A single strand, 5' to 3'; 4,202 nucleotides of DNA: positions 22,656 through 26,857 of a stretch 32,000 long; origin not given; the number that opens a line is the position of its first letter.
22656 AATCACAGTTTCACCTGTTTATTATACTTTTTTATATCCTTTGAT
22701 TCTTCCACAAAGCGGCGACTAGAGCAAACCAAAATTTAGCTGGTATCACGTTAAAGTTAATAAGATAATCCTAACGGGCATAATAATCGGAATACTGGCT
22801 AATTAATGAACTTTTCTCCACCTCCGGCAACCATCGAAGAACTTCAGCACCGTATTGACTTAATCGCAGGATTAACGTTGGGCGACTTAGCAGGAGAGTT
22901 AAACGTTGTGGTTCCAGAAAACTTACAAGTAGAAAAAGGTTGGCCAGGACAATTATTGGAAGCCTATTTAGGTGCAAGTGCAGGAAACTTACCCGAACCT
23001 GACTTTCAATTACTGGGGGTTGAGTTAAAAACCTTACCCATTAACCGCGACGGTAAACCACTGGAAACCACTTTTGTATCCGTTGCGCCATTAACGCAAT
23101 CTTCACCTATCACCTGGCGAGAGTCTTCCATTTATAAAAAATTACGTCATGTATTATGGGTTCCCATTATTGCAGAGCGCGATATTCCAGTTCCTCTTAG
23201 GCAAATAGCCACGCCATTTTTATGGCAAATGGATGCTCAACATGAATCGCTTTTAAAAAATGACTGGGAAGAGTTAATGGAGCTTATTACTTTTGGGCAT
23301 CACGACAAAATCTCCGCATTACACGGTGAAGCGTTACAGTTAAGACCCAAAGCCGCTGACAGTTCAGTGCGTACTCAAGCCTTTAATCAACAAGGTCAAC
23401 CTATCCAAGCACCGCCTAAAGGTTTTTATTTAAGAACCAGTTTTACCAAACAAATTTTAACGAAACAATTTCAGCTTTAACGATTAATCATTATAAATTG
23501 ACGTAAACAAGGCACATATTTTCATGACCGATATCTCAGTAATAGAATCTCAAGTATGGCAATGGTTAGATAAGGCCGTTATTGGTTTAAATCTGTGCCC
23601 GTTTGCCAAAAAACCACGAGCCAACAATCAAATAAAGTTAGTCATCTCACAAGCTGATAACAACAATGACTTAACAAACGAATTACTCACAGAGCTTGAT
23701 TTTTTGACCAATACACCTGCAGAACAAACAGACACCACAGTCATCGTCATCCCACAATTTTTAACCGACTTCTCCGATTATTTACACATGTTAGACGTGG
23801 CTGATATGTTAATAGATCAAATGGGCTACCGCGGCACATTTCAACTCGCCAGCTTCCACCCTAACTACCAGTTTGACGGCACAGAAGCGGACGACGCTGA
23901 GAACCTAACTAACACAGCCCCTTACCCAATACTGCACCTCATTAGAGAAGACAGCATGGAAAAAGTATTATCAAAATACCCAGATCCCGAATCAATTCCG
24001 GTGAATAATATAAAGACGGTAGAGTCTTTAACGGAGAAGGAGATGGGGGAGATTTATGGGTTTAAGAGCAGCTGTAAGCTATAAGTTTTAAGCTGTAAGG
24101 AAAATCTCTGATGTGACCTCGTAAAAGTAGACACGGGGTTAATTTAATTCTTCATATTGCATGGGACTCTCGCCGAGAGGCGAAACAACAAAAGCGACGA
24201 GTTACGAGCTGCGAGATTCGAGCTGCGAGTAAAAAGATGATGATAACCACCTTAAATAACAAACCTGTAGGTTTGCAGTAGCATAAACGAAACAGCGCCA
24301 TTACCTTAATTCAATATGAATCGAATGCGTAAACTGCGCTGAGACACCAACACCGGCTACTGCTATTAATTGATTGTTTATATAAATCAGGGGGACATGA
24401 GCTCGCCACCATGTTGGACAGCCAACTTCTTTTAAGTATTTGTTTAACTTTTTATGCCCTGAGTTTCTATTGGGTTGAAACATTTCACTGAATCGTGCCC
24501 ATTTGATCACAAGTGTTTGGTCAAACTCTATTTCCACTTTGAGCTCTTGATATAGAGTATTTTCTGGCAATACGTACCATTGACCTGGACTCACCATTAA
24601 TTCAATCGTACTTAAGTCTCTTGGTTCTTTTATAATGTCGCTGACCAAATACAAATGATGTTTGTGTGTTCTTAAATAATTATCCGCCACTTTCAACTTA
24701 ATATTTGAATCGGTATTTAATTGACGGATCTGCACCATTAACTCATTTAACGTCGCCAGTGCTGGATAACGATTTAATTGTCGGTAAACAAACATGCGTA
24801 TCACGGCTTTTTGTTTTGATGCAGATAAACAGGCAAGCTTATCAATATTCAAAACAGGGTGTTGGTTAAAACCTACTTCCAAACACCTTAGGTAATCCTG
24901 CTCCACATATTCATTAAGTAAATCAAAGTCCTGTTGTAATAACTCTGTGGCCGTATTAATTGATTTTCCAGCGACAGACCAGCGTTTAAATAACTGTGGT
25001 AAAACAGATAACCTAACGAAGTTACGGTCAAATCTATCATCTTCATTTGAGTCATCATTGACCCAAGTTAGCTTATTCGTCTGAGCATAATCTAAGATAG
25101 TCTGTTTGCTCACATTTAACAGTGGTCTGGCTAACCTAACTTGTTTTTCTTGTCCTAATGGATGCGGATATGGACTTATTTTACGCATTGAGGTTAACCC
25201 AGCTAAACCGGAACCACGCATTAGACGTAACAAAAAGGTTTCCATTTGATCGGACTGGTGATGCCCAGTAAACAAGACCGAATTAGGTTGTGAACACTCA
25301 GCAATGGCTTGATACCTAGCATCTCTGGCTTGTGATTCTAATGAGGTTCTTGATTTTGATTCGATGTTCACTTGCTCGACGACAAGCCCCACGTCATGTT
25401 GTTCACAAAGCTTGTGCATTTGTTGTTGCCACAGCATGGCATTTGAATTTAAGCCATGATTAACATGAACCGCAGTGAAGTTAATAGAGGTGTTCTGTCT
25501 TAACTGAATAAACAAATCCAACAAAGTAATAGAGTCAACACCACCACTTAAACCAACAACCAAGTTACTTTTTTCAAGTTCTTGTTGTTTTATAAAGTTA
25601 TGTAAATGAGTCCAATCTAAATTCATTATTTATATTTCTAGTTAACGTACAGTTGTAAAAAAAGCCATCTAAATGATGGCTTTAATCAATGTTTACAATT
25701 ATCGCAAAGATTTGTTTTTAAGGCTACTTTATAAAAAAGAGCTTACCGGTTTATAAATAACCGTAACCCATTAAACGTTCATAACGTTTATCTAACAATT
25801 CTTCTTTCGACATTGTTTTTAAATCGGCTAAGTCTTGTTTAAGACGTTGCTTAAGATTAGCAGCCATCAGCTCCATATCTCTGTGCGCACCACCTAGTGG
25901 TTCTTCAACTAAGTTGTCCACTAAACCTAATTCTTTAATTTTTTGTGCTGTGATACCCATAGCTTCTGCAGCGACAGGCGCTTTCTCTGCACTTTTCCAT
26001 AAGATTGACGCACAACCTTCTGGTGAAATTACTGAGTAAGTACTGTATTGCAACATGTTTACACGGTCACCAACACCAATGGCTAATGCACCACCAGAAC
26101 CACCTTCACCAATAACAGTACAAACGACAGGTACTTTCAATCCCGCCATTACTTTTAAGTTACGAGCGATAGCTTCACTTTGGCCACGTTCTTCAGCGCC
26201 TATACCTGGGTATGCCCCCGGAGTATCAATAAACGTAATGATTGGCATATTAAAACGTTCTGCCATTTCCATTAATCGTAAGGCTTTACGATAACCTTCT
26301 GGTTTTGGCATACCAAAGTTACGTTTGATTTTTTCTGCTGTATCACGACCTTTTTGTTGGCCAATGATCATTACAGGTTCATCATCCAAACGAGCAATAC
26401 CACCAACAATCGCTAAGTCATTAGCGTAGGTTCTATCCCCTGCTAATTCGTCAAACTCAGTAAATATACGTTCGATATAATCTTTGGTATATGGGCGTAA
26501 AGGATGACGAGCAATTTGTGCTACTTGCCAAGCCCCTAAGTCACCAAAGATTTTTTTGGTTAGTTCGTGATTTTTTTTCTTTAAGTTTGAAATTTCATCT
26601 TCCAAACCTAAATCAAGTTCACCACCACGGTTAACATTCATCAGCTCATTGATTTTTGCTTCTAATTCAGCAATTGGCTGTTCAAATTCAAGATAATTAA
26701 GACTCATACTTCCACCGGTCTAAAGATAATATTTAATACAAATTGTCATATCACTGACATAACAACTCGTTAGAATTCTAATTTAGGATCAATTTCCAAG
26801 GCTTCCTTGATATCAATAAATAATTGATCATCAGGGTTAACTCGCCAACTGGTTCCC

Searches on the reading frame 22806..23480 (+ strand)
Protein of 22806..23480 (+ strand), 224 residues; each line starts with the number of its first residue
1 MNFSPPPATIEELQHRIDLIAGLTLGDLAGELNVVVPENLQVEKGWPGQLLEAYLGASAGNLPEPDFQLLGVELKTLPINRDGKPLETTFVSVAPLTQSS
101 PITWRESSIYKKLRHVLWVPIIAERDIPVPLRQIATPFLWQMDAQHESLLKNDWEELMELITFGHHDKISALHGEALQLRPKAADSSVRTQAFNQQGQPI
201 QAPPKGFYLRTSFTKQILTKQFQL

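Call 16: search_protein_families(library=ncbifam, proteins=[window:22806-23480:+], max_evalue=0.001)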
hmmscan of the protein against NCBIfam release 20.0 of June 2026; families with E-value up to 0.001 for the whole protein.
window:22806-23480:+ (224 aa): 3 families
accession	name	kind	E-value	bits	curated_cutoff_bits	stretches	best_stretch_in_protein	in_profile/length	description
NF003458.0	PRK05070.1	equivalog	9.5e-91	302.8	243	1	5-223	4-222/223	DNA mismatch repair endonuclease MutH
TIGR02248.1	mutH_TIGR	equivalog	2.2e-81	272.2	229.9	1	7-221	2-216/217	DNA mismatch repair endonuclease MutH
NF040973.1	restrict_Sau3AI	equivalog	2.1e-16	59.9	300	1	10-221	4-217/475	Sau3AI family type II restriction endonuclease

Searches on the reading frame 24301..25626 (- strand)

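Call 16: search_protein_families(library=ncbifam, proteins=[window:24301-25626:-], max_evalue=0.001)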
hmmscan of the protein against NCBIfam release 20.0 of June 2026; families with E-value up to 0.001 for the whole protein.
window:24301-25626:- (441 aa): 6 families
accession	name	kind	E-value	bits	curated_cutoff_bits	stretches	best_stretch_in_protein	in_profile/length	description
NF007942.0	PRK10660.1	equivalog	5.5e-84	282.5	606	1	8-430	6-419/439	tRNA lysidine(34) synthetase TilS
TIGR02432.1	lysidine_TilS_N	equivalog_domain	8.3e-55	185.6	93.6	1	22-210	2-189/189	tRNA lysidine(34) synthetase TilS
NF007972.0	PRK10696.1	equivalog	9e-15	54.7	272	1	19-187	41-208/295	tRNA 2-thiocytidine(32) synthetase TtcA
TIGR02433.1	lysidine_TilS_C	equivalog_domain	8.9e-05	21.9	20.2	1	378-418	7-47/47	tRNA lysidine(34) synthetase TilS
TIGR00552.1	nadE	equivalog_domain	0.00053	19.3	63.65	0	7-79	8-79/251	NAD(+) synthase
TIGR00268.2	TIGR00268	equivalog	0.00078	18.8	150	0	18-88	12-78/259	ATP-dependent sacrificial sulfur transferase LarE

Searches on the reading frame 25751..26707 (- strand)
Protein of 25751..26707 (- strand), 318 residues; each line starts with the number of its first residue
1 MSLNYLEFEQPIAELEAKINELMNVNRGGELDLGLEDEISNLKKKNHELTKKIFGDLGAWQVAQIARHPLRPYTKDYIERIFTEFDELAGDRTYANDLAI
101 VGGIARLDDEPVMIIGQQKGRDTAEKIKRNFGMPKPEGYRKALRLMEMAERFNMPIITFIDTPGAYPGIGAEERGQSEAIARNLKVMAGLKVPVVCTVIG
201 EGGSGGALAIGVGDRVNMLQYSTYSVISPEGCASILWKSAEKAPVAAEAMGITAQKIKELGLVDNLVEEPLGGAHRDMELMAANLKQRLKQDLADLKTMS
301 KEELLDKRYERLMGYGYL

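Call 27: search_protein_families(library=ncbifam, proteins=[window:25751-26707:-], max_evalue=1e-10)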
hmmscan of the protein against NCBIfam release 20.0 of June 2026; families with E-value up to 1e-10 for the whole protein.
window:25751-26707:- (318 aa): 5 families
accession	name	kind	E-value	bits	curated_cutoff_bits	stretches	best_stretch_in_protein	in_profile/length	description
TIGR00513.1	accA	equivalog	1.8e-159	530.3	319.3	1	2-317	2-315/321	acetyl-CoA carboxylase carboxyl transferase subunit alpha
NF004344.0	PRK05724.1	equivalog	1.9e-154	513.6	357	1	2-317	2-315/319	acetyl-CoA carboxylase carboxyltransferase subunit alpha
NF041504.1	AccA_sub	subfamily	1.3e-110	368.8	300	1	60-312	1-253/257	carboxyltransferase subunit alpha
NF008971.0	PRK12319.1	equivalog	1.4e-91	306.7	406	1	62-314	7-255/256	acetyl-CoA carboxylase carboxyl transferase subunit alpha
TIGR01117.1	mmdA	subfamily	2.6e-11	43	998.8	1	75-259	282-458/512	methylmalonyl-CoA decarboxylase subunit alpha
